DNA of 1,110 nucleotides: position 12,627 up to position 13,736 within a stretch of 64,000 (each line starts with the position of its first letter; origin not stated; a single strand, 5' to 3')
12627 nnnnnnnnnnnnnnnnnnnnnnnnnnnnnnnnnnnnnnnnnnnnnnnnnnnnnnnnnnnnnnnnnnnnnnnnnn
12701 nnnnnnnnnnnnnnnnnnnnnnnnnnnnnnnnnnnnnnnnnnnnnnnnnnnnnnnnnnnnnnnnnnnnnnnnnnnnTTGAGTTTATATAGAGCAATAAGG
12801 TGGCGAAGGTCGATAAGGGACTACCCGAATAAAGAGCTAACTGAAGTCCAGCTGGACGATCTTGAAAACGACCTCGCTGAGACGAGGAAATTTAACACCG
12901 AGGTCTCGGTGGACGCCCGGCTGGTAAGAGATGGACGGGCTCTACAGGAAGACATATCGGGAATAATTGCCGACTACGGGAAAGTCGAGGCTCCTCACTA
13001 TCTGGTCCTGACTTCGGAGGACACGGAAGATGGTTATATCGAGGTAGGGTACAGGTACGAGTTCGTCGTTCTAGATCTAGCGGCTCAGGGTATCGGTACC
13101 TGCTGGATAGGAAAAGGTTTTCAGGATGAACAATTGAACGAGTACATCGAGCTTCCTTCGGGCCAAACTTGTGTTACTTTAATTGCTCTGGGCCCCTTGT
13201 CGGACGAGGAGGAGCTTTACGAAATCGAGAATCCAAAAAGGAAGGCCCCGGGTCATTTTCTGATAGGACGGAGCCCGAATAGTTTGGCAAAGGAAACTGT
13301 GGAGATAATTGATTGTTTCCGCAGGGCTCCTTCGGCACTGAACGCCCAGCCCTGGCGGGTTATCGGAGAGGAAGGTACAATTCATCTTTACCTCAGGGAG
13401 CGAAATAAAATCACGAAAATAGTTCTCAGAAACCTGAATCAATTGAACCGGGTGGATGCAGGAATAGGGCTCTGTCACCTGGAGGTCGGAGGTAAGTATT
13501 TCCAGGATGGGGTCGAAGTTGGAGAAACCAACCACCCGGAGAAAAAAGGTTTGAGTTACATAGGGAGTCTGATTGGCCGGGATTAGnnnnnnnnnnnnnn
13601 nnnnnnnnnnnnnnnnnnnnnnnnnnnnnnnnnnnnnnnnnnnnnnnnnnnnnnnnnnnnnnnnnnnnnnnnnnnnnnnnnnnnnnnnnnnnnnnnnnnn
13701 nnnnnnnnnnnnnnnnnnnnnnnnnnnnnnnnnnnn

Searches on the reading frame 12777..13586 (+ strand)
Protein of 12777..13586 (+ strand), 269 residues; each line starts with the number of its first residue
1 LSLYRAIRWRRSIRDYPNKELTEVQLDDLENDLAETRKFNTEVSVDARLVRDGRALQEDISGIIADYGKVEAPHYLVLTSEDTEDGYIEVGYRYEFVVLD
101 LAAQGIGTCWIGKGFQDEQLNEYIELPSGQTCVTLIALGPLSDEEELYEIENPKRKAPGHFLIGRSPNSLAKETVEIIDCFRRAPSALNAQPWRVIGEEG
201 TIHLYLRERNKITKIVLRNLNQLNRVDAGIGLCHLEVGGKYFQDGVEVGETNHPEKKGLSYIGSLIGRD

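Call 6: search_protein_families(library=pfam, proteins=[window:12777-13586:+])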
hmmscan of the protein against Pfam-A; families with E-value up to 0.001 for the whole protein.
window:12777-13586:+ (269 aa): 2 families
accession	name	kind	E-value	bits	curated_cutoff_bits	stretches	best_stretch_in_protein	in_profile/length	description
PF14512.11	TM1586_NiRdase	-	4.2e-36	125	27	1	3-238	2-214/215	Putative TM nitroreductase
PF00881.29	Nitroreductase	-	3.5e-13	50.5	23.5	1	71-139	89-166/167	Nitroreductase family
